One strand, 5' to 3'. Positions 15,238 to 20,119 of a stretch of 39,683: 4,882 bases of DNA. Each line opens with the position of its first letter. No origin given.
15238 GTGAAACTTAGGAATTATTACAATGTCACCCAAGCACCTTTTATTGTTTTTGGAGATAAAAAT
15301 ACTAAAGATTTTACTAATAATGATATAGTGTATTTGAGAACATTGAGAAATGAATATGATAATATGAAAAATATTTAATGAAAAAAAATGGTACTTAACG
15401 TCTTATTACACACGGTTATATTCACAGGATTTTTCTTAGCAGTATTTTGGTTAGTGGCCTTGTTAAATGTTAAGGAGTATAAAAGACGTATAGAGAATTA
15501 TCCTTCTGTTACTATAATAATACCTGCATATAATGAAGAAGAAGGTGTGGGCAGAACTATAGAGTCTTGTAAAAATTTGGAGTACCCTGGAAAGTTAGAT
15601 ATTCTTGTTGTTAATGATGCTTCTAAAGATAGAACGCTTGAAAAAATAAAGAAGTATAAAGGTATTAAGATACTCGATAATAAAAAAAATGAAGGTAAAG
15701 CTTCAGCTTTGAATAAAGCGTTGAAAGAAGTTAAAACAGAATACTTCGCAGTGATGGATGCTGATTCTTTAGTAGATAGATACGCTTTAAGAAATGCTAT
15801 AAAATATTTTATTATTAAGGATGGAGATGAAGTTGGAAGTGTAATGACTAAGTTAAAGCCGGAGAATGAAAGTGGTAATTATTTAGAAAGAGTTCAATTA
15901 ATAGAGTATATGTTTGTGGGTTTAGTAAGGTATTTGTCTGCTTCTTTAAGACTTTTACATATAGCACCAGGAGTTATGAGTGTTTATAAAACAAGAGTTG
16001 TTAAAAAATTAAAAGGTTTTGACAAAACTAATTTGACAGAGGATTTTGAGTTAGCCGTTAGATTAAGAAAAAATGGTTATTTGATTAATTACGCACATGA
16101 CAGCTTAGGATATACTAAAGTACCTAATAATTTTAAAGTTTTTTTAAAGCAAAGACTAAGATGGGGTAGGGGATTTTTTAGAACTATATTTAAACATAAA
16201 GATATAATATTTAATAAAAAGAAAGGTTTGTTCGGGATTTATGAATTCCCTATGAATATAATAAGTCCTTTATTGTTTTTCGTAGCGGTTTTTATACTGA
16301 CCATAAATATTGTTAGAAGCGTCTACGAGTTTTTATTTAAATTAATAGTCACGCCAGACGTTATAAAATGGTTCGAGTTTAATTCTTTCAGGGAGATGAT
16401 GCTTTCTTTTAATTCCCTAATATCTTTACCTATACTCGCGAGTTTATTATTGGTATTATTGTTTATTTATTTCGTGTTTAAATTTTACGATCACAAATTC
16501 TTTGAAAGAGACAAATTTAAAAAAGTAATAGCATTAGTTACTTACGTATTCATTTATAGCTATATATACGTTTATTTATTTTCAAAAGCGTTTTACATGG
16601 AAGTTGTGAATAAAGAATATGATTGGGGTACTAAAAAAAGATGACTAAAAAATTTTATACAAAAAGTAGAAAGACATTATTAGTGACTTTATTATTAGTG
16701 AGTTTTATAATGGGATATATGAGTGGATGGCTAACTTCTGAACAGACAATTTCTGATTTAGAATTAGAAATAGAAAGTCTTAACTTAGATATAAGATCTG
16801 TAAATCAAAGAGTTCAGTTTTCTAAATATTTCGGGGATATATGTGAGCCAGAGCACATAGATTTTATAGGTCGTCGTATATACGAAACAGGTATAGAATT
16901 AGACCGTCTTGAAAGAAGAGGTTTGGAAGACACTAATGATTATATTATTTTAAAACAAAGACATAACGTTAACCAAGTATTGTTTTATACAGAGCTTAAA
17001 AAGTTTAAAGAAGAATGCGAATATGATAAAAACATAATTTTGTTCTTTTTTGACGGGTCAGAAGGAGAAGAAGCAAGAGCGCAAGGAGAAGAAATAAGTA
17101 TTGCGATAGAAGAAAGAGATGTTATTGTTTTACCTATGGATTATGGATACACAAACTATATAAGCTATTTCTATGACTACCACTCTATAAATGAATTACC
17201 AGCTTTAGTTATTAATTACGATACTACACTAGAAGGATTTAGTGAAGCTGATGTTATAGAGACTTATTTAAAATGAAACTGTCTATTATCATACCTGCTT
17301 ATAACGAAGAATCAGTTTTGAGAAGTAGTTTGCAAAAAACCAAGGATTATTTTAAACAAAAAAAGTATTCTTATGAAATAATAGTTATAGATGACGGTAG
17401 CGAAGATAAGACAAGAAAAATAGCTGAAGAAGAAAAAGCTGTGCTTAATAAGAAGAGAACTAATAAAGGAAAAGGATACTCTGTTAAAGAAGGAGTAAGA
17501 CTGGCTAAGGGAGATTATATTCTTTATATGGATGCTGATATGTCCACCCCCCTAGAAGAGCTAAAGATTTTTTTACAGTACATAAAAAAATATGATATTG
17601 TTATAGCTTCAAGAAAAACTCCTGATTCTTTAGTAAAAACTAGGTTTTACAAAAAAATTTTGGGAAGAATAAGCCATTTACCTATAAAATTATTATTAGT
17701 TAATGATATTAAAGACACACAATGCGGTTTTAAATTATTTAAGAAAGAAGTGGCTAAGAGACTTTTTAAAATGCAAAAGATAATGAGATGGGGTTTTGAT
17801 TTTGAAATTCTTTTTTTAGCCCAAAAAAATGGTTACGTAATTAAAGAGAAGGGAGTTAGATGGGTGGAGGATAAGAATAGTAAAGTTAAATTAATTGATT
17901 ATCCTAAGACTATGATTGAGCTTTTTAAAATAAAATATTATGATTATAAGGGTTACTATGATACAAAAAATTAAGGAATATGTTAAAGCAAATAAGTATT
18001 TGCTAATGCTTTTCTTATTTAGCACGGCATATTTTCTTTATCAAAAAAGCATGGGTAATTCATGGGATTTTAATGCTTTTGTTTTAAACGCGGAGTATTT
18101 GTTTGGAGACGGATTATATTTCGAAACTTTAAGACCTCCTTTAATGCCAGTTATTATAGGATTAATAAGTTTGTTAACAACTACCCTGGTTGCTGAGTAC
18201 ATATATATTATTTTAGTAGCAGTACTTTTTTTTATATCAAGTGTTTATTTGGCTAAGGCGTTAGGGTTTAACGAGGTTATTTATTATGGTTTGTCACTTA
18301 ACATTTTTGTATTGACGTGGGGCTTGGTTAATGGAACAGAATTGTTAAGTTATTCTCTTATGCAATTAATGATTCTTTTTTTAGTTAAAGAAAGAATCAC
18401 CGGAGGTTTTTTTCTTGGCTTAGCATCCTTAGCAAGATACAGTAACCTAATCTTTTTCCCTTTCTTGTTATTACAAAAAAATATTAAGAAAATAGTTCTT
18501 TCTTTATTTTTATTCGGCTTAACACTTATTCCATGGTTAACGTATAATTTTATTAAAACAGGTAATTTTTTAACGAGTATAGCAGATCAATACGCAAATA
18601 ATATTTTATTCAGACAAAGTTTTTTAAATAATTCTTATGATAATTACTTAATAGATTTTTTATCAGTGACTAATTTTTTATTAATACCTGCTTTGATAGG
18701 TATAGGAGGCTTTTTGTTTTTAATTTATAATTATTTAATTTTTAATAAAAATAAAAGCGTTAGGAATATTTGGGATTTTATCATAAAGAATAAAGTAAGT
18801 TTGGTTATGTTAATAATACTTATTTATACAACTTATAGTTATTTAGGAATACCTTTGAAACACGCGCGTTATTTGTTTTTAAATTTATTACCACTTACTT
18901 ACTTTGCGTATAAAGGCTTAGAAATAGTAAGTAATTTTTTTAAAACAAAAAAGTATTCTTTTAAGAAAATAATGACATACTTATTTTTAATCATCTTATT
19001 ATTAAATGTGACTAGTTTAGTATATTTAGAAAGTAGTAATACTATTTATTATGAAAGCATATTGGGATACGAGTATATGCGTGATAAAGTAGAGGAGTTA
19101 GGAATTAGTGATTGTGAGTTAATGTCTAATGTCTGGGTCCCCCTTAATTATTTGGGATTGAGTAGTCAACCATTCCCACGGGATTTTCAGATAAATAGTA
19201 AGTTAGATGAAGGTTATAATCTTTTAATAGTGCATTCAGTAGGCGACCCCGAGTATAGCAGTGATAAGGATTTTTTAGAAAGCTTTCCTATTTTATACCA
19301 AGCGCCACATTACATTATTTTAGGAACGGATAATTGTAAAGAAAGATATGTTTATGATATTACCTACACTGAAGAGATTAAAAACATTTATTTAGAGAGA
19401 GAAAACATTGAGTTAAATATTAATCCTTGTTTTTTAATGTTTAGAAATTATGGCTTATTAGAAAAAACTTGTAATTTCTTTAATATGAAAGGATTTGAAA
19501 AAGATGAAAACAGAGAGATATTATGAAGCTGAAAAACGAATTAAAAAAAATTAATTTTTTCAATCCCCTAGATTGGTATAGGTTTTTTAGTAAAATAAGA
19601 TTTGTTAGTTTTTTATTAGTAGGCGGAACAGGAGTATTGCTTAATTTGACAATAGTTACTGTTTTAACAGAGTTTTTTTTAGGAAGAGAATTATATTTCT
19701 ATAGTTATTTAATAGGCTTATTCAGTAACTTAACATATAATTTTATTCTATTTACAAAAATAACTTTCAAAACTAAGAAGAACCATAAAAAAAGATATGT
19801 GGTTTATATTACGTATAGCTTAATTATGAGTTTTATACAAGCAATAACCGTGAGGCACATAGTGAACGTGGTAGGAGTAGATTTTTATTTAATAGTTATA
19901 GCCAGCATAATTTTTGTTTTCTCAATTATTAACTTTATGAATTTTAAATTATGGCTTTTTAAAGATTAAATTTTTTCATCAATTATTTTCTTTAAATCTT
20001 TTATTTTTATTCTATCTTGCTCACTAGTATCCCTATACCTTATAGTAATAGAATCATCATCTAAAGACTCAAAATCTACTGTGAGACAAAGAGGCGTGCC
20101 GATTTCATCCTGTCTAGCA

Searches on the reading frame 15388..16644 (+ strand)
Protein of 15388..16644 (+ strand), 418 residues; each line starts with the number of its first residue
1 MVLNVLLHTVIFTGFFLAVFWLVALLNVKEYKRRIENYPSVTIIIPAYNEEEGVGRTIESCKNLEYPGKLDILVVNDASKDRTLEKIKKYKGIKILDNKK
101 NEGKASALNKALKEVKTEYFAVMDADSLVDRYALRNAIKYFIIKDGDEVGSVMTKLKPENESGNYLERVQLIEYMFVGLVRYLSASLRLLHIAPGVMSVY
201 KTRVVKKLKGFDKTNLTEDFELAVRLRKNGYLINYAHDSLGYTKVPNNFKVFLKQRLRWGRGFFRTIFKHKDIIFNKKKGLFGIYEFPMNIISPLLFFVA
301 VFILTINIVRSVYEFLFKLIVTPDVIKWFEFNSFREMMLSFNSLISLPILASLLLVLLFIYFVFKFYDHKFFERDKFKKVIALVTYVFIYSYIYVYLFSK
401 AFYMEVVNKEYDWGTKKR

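Call 44: search_protein_families(library=pfam, proteins=[window:15388-16644:+], max_evalue=0.001)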
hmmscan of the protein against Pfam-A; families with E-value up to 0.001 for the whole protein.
window:15388-16644:+ (418 aa): 6 families
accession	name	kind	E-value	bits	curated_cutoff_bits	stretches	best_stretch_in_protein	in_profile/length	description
PF00535.33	Glycos_transf_2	-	1.4e-30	106.8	23.3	1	42-207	1-166/168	Glycosyl transferase family 2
PF13641.12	Glyco_tranf_2_3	-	9.3e-27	95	27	1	39-262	1-230/230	Glycosyltransferase like family 2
PF13632.12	Glyco_trans_2_3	-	1.6e-22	80.8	27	1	120-348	2-183/198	Glycosyl transferase family group 2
PF13506.12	Glyco_transf_21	-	1.2e-09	38.3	21.7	1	103-261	17-174/174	Glycosyl transferase family 21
PF10111.15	Glyco_tranf_2_2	-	4.4e-08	33.4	27.3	1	42-250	1-223/276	Glycosyltransferase like family 2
PF03142.21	Chitin_synth_2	-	9.1e-06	25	27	0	190-321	299-426/527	Chitin synthase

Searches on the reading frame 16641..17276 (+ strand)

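Call 44: search_protein_families(library=pfam, proteins=[window:16641-17276:+], max_evalue=0.001)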
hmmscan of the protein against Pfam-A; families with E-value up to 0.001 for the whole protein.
window:16641-17276:+ (211 aa): 0 families

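Call 86: search_protein_families(library=pfam, proteins=[window:16641-17276:+], max_evalue=0.05)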
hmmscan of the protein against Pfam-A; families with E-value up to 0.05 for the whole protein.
window:16641-17276:+ (211 aa): 1 family
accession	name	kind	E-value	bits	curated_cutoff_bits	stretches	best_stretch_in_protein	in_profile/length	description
PF06305.16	LapA_dom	-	0.028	14.7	28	1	11-55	16-60/64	Lipopolysaccharide assembly protein A domain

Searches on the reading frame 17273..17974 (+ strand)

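Call 44: search_protein_families(library=pfam, proteins=[window:17273-17974:+], max_evalue=0.001)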
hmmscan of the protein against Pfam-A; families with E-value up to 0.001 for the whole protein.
window:17273-17974:+ (233 aa): 3 families
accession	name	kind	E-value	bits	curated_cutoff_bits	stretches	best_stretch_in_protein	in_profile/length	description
PF00535.33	Glycos_transf_2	-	2.1e-29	103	23.3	1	4-165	1-168/168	Glycosyl transferase family 2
PF13641.12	Glyco_tranf_2_3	-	2.7e-07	31.3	27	1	3-110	3-119/230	Glycosyltransferase like family 2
PF10111.15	Glyco_tranf_2_2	-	1.7e-06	28.2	27.3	1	4-106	1-108/276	Glycosyltransferase like family 2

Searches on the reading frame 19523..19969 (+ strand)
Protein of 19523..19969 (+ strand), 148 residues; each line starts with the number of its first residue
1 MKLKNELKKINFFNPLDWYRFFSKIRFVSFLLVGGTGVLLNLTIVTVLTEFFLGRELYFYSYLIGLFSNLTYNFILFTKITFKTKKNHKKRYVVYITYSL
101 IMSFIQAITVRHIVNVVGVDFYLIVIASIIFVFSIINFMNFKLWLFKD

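Call 44: search_protein_families(library=pfam, proteins=[window:19523-19969:+], max_evalue=0.001)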
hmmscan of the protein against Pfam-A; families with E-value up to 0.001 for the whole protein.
window:19523-19969:+ (148 aa): 1 family
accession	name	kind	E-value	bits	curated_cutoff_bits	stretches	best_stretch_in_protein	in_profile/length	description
PF04138.20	GtrA_DPMS_TM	-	6.9e-11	42.8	26.1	1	30-146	2-117/117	GtrA/DPMS, transmembrane domain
